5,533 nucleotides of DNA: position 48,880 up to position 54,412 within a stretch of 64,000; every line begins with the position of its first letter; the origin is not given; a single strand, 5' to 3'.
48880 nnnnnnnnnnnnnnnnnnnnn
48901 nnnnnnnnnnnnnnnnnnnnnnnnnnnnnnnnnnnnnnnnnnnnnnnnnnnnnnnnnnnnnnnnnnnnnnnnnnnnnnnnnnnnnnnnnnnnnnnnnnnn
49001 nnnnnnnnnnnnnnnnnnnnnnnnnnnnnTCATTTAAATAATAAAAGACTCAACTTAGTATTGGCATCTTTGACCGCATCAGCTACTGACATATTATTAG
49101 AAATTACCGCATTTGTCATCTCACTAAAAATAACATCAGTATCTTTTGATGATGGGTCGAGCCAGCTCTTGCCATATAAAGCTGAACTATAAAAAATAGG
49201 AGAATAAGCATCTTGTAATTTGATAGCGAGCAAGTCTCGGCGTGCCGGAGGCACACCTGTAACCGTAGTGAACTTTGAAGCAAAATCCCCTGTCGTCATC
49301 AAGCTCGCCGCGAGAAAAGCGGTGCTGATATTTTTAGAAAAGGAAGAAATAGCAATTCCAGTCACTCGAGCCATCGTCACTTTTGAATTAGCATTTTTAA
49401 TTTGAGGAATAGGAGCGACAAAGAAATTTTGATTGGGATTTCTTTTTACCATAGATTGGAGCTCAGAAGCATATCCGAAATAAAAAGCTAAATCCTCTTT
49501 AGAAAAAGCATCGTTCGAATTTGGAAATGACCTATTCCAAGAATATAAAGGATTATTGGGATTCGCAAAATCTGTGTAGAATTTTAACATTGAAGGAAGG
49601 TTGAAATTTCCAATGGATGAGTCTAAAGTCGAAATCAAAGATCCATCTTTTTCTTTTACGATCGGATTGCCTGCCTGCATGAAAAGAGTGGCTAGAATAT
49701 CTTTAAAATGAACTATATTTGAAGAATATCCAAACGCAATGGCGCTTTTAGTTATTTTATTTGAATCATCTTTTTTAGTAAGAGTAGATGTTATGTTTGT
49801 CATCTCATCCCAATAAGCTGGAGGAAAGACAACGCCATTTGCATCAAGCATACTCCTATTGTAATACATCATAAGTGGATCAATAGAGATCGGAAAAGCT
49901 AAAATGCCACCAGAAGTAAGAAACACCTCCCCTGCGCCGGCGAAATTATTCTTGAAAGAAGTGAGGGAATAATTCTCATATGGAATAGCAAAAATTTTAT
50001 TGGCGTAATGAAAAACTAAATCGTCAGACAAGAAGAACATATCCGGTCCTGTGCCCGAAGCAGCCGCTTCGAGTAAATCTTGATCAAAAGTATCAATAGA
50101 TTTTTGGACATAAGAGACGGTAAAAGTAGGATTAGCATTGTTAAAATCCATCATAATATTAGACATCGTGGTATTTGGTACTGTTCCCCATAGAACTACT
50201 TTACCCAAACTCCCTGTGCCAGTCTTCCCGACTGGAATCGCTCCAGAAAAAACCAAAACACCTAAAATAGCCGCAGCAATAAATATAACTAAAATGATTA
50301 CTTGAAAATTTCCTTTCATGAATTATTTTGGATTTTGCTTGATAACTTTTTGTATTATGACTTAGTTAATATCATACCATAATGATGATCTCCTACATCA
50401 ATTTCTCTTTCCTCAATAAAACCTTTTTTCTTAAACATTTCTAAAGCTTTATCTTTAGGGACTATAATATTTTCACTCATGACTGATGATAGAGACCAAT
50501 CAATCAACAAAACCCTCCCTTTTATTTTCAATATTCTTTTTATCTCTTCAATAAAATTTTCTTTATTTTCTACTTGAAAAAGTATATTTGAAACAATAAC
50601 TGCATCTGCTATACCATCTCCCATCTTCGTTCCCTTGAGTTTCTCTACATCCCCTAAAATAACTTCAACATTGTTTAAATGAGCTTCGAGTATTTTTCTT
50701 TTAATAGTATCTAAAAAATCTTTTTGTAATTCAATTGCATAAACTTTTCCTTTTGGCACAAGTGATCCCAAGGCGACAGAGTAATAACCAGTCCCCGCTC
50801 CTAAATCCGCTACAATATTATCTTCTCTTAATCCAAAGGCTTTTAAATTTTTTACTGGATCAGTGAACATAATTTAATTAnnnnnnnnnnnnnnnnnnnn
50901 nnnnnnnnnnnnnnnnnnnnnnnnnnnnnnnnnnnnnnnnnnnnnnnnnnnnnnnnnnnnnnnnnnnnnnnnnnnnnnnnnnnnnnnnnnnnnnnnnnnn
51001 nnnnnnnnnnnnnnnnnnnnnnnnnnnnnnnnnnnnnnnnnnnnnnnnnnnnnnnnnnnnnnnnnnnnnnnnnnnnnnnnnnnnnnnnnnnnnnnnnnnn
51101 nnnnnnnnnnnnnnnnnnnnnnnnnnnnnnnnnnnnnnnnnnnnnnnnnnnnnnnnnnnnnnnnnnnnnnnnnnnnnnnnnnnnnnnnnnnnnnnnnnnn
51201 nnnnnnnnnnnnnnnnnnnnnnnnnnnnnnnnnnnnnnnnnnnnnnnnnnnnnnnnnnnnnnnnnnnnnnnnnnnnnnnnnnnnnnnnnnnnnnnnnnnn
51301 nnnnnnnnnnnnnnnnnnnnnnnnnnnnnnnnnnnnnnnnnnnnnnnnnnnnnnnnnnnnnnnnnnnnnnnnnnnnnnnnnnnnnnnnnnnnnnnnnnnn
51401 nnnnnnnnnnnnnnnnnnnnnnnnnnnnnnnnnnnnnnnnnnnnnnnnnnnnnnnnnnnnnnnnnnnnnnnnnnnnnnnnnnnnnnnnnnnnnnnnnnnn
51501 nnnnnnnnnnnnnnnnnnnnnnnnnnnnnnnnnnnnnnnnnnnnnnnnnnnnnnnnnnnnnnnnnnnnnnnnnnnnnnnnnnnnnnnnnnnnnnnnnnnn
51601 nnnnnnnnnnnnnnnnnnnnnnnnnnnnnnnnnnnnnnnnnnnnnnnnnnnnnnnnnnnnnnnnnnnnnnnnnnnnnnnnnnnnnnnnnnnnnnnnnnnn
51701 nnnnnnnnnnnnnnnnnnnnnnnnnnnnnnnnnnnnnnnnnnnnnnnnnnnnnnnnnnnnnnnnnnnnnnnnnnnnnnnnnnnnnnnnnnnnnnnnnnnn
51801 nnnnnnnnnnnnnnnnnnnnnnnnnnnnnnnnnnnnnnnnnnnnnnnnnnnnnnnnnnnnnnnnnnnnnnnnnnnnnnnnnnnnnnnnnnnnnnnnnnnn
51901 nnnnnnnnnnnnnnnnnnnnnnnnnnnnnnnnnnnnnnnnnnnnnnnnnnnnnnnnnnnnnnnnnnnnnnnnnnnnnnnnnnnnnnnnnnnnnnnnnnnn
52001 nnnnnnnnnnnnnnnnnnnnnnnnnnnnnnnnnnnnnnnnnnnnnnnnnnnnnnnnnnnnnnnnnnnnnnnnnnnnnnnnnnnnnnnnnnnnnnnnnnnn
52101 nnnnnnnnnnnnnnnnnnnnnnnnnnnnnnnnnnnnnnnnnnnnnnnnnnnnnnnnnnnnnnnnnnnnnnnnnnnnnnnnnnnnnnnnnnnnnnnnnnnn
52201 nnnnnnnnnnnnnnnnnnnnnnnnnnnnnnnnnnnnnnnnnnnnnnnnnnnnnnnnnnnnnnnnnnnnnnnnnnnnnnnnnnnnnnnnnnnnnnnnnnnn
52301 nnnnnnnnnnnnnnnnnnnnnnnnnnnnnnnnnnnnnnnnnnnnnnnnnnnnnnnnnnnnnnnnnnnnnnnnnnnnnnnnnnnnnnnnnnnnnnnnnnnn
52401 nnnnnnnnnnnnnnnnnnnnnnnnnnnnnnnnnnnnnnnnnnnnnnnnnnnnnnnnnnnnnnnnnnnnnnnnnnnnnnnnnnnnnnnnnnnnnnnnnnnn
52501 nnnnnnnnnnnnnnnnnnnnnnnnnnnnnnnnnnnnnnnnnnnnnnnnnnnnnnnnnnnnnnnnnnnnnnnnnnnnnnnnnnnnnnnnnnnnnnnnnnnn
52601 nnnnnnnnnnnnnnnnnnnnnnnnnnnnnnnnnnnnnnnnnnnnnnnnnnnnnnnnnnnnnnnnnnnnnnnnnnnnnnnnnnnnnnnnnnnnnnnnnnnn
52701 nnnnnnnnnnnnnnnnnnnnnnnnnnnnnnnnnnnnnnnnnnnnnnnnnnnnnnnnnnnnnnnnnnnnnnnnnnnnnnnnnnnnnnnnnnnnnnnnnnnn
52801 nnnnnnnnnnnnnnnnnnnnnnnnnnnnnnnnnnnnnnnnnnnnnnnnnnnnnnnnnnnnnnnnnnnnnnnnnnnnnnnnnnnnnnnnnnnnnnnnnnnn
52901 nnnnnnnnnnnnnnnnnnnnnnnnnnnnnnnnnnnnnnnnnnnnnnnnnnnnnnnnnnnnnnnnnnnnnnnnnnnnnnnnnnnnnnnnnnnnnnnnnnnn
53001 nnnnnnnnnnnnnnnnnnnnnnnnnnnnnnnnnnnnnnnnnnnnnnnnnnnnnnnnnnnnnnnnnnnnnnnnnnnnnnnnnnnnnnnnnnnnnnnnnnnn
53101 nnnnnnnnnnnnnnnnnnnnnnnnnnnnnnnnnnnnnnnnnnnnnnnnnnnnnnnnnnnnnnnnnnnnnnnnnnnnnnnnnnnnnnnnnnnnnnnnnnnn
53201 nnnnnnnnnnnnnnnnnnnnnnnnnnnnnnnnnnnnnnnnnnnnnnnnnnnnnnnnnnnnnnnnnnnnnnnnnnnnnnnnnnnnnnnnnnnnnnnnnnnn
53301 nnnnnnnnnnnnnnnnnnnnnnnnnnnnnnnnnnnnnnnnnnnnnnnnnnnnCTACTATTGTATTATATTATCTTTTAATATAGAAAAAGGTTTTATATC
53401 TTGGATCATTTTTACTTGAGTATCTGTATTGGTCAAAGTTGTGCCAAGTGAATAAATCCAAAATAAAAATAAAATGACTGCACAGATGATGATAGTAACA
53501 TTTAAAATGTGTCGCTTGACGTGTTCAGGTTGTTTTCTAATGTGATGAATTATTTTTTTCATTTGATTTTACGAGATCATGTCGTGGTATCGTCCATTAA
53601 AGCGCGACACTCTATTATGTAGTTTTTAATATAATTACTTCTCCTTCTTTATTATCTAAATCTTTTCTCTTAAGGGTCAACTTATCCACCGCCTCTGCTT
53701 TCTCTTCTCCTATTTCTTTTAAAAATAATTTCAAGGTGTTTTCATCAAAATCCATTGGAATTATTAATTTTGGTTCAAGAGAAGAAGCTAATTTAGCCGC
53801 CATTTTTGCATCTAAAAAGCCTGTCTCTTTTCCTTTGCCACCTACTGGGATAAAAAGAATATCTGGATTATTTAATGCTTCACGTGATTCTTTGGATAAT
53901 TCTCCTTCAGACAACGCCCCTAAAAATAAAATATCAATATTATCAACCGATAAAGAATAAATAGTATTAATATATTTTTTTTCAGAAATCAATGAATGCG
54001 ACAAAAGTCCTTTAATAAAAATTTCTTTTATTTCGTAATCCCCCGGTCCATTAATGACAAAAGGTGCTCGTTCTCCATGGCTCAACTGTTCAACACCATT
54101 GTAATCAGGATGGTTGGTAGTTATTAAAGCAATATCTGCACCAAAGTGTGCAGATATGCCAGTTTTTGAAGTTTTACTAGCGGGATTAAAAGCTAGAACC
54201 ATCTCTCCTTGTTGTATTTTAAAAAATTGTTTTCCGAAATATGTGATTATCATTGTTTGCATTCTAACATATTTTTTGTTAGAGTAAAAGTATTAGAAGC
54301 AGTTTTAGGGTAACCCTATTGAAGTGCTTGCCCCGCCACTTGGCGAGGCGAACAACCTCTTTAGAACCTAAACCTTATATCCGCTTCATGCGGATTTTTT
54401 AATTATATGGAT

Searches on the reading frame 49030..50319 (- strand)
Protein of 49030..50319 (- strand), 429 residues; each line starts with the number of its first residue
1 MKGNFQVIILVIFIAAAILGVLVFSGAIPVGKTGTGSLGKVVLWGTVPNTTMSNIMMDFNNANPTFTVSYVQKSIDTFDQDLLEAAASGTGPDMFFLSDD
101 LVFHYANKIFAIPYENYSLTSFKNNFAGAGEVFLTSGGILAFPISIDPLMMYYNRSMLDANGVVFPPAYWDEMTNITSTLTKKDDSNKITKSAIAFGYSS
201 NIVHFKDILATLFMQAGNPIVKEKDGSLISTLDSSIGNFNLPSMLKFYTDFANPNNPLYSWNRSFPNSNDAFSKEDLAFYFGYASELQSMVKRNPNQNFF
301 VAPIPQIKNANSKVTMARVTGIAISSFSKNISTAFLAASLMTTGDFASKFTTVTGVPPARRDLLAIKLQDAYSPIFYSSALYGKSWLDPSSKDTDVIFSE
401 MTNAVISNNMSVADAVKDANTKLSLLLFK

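Call 7: search_protein_families(library=pfam, proteins=[window:49030-50319:-], max_evalue=0.01)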
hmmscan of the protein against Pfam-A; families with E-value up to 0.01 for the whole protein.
window:49030-50319:- (429 aa): 1 family
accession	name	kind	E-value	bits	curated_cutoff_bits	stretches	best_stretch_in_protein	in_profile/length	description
PF01547.30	SBP_bac_1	-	1.4e-15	58.6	26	1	57-336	15-295/307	Bacterial extracellular solute-binding protein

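Call 10: find_encoding_contigs(protein=window:49030-50319:-, flank=3000, max_places=10)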
Protein window:49030-50319:- (429 aa): 1 contig read that carries it; 1 place shown.
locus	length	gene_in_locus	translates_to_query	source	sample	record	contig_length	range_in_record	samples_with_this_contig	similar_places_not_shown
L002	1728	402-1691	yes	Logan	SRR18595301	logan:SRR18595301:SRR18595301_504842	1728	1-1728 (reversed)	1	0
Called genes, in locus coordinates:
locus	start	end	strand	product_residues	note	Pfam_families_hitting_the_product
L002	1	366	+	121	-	?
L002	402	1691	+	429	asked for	PF01547:SBP_bac_1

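Call 14: find_homologous_proteins(query=window:49030-50319:-, max_evalue=1e-20)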
Query window:49030-50319:- (429 aa): 1223 proteins with E <= 1e-20 among 8000 candidates; the best 120 are listed.
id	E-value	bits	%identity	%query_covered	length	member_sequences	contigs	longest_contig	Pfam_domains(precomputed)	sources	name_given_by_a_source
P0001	4.1e-277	937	100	100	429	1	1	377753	PF01547.31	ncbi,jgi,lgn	ncbi:MAG: extracellular solute-binding protein [Candidatus Paceibacterota bacterium]|jgi:ABC-type gl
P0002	9.2e-245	830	88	99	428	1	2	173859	PF01547.31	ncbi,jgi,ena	ncbi:MAG: extracellular solute-binding protein [Candidatus Paceibacterota bacterium]|jgi:multiple su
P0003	8.7e-237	804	85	100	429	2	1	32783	PF01547.31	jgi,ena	-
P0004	4.0e-231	786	83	100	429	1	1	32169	PF01547.31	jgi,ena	-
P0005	1.2e-229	781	82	100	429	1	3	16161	PF01547.31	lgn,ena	-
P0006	4.5e-229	779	82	100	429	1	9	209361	PF01547.31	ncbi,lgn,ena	ncbi:MAG: extracellular solute-binding protein [Patescibacteria group bacterium]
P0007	5.5e-229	779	82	100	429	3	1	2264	PF01547.31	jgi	jgi:ABC-type glycerol-3-phosphate transport system substrate-binding protein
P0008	1.2e-227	774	81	99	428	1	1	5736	PF01547.31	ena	-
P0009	3.0e-227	773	81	100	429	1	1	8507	PF13416.12,PF01547.31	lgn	-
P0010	2.6e-226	770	80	99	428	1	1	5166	PF01547.31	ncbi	-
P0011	7.7e-225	765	80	100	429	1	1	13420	PF01547.31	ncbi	ncbi:MAG: extracellular solute-binding protein [bacterium]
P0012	2.1e-223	760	79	100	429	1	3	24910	PF01547.31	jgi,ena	-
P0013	4.1e-222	756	79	100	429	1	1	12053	PF13416.12,PF01547.31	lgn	-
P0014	1.3e-217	741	77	100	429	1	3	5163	PF01547.31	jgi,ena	-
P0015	1.3e-217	741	78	100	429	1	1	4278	PF01547.31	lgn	-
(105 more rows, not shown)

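Call 19: find_related_loci(query=A1, collection=genome_contigs, flank=3000)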
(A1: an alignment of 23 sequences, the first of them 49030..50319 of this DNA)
Query A1 (429 aa) in genome_contigs; peptide patterns used: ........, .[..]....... (x = any residue, [..] = any of these).
191 stretches matched a pattern; 117 encode a relative of the query (tblastn E <= 1e-3); the best 80 are kept; 80 distinct loci.
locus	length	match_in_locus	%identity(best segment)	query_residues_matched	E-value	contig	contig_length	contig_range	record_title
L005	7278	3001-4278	88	4-429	0e+0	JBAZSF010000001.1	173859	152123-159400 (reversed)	MAG: Candidatus Paceibacterota bacterium isolate SO_2017_GW1_167 NODE_649_length_173859_cov_3.247657_OW334_2017, whole g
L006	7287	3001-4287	82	1-429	0e+0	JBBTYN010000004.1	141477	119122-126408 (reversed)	MAG: Patescibacteria group bacterium isolate H41-bin112_1 H41_bin112_1_000000000004, whole genome shotgun sequence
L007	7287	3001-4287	75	1-429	0e+0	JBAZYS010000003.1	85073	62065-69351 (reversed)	MAG: Candidatus Paceibacterota bacterium isolate SO_2017_GW1_86 NODE_1728_length_85073_cov_3.129400_OW334_2017, whole ge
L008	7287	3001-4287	74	1-429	0e+0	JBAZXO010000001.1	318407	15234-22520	MAG: Candidatus Paceibacterota bacterium isolate SO_2017_GW1_58 NODE_259_length_318407_cov_7.284130_OW334_2017, whole ge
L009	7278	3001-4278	77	4-429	0e+0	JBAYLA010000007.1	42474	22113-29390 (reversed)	MAG: Candidatus Paceibacterota bacterium isolate SO_2016_GW1_92 scaffold01703_OW334_2016, whole genome shotgun sequence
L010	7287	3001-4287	73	1-429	0e+0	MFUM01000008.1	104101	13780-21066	MAG: Candidatus Nomurabacteria bacterium RIFCSPHIGHO2_12_FULL_42_19 rifcsphigho2_12_scaffold_614, whole genome shotgun s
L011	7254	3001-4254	73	1-418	0e+0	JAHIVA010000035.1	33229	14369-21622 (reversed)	MAG: Patescibacteria group bacterium isolate MM_PC_MetaG.mb.47 MM_PC_MetaG.mb.47_k141_897750, whole genome shotgun seque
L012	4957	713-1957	75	4-418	0e+0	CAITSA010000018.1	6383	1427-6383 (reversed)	uncultured bacterium isolate AlinenLipids_bin-4835 genome assembly, contig: bin-4835:18/31, whole genome shotgun sequenc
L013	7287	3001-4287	71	1-429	0e+0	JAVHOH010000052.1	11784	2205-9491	MAG: Candidatus Paceibacterota bacterium isolate WB02no19_35_22 NODE_3134_length_11784_cov_12.431239, whole genome shotg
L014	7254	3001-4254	73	1-419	0e+0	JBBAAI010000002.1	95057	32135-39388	MAG: Candidatus Paceibacterota bacterium isolate SO_2017_GW3_38 scaffold_233_c1_OW296A_2017, whole genome shotgun sequen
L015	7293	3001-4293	70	1-429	0e+0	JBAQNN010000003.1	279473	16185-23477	MAG: Minisyncoccia bacterium isolate MFD12002_ilm_asm_bin51 k127_62407, whole genome shotgun sequence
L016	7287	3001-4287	69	1-429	0e+0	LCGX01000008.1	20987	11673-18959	MAG: Candidatus Nomurabacteria bacterium GW2011_GWF2_43_8 UW07_C0008, whole genome shotgun sequence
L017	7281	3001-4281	70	4-429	0e+0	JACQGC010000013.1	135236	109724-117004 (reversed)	MAG: Candidatus Nomurabacteria bacterium isolate NC_groundwater_1063_Pr2_B-0.1um_42_14 rattlesnake_spring_18_scaffold_14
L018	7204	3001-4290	67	1-429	0e+0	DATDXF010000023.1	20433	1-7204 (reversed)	MAG TPA_asm: Candidatus Paceibacterota bacterium isolate SMAG_U8131 k141_1223941, whole genome shotgun sequence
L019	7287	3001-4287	69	1-429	0e+0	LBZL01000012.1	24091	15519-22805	MAG: Candidatus Nomurabacteria bacterium GW2011_GWB1_40_7 UU13_C0012, whole genome shotgun sequence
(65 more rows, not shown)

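Call 65: find_encoding_contigs(protein=P0003, flank=1500, max_places=2)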
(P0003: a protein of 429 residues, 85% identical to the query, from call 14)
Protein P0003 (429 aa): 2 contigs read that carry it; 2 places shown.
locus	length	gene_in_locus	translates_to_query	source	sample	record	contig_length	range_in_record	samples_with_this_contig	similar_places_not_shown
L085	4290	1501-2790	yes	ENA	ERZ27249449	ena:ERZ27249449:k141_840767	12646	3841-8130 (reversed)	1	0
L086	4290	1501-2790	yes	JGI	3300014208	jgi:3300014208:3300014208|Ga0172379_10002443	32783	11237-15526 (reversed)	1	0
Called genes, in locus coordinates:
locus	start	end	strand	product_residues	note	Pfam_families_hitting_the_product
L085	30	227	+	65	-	PF18916:Lycopene_cyc (weak)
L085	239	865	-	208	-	PF01797:Y1_Tnp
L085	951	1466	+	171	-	PF01209:Ubie_methyltran, PF02527:GidB (weak), PF05175:MTS (weak), PF02475:TRM5-TYW2_MTfase, PF13847:Methyltransf_31, PF08241:Methyltransf_11, PF08242:Methyltransf_12, PF13649:Methyltransf_25, +3 more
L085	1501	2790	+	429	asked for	PF01547:SBP_bac_1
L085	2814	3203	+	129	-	-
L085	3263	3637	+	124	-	PF18895:T4SS_pilin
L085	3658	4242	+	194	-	PF18895:T4SS_pilin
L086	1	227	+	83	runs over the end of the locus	PF18916:Lycopene_cyc (weak)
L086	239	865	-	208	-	PF01797:Y1_Tnp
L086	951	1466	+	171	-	PF01209:Ubie_methyltran, PF02527:GidB (weak), PF05175:MTS (weak), PF02475:TRM5-TYW2_MTfase, PF13847:Methyltransf_31, PF08241:Methyltransf_11, PF08242:Methyltransf_12, PF13649:Methyltransf_25, +3 more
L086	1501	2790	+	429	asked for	PF01547:SBP_bac_1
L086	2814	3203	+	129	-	-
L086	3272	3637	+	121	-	PF18895:T4SS_pilin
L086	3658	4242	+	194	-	PF18895:T4SS_pilin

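Call 66: find_encoding_contigs(protein=P0004, flank=1500, max_places=2)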
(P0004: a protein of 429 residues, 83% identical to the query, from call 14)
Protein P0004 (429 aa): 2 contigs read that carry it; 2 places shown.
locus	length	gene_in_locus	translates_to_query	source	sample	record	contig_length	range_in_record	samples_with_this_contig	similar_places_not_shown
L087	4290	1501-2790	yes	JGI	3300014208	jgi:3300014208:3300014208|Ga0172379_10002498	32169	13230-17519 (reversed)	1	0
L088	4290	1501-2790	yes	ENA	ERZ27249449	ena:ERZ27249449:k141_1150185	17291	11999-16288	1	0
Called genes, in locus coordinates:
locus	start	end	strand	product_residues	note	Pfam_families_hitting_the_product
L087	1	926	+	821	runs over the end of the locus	PF00521:DNA_topoisoIV, PF03989:DNA_gyraseA_C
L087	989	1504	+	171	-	PF01209:Ubie_methyltran, PF13489:Methyltransf_23 (weak), PF01728:FtsJ (weak), PF02475:TRM5-TYW2_MTfase (weak), PF13847:Methyltransf_31, PF08241:Methyltransf_11, PF08242:Methyltransf_12, PF13649:Methyltransf_25, +1 more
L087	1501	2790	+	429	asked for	PF01547:SBP_bac_1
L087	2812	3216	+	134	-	PF18895:T4SS_pilin (weak)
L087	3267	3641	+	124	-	PF04956:TrbC (faint), PF18895:T4SS_pilin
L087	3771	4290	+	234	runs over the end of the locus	PF18895:T4SS_pilin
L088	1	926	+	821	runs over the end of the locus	PF00521:DNA_topoisoIV, PF03989:DNA_gyraseA_C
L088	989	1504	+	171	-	PF01209:Ubie_methyltran, PF13489:Methyltransf_23 (weak), PF01728:FtsJ (weak), PF02475:TRM5-TYW2_MTfase (weak), PF13847:Methyltransf_31, PF08241:Methyltransf_11, PF08242:Methyltransf_12, PF13649:Methyltransf_25, +1 more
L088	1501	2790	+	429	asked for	PF01547:SBP_bac_1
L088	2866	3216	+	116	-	PF18895:T4SS_pilin (weak)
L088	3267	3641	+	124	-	PF04956:TrbC (faint), PF18895:T4SS_pilin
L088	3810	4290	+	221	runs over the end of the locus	PF18895:T4SS_pilin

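Call 67: find_encoding_contigs(protein=P0005, flank=1500, max_places=2)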
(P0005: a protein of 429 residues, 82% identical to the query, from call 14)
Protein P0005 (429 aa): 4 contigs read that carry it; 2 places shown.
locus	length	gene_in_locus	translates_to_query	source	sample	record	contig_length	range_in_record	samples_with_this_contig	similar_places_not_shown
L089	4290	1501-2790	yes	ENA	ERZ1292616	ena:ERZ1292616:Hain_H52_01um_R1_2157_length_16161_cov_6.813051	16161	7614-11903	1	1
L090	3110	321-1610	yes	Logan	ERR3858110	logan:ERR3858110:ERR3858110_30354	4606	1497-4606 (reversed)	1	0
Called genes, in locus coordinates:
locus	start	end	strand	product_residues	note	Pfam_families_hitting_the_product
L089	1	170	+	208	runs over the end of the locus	PF00561:Abhydrolase_1 (faint), PF06821:Ser_hydrolase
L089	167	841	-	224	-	PF01797:Y1_Tnp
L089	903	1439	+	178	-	PF01209:Ubie_methyltran, PF06325:PrmA, PF01728:FtsJ (weak), PF02475:TRM5-TYW2_MTfase (weak), PF13847:Methyltransf_31, PF08241:Methyltransf_11, PF08242:Methyltransf_12, PF13649:Methyltransf_25, +1 more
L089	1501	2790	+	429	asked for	PF01547:SBP_bac_1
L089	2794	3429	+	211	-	-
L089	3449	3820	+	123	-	PF04956:TrbC (weak), PF18895:T4SS_pilin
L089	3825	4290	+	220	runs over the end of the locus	PF18895:T4SS_pilin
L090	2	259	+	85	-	?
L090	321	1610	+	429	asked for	PF01547:SBP_bac_1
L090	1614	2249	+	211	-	-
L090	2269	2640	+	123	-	PF04956:TrbC (weak), PF18895:T4SS_pilin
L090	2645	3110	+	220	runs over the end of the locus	PF18895:T4SS_pilin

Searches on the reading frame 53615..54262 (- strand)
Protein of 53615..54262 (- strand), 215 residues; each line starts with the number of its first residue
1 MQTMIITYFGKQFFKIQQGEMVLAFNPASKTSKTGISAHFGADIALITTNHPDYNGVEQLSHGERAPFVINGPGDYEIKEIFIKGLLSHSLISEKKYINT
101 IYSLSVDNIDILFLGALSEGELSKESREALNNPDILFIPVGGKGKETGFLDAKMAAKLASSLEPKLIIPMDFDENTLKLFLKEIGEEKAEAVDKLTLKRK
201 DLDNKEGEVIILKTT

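Call 47: search_protein_families(library=pfam, proteins=[window:53615-54262:-], max_evalue=0.0001)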
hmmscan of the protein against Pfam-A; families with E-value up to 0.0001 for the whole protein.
window:53615-54262:- (215 aa): 1 family
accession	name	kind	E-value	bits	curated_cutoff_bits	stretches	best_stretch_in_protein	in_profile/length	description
PF13483.12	Lactamase_B_3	-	8.4e-24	84.8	24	1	6-170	2-159/160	Beta-lactamase superfamily domain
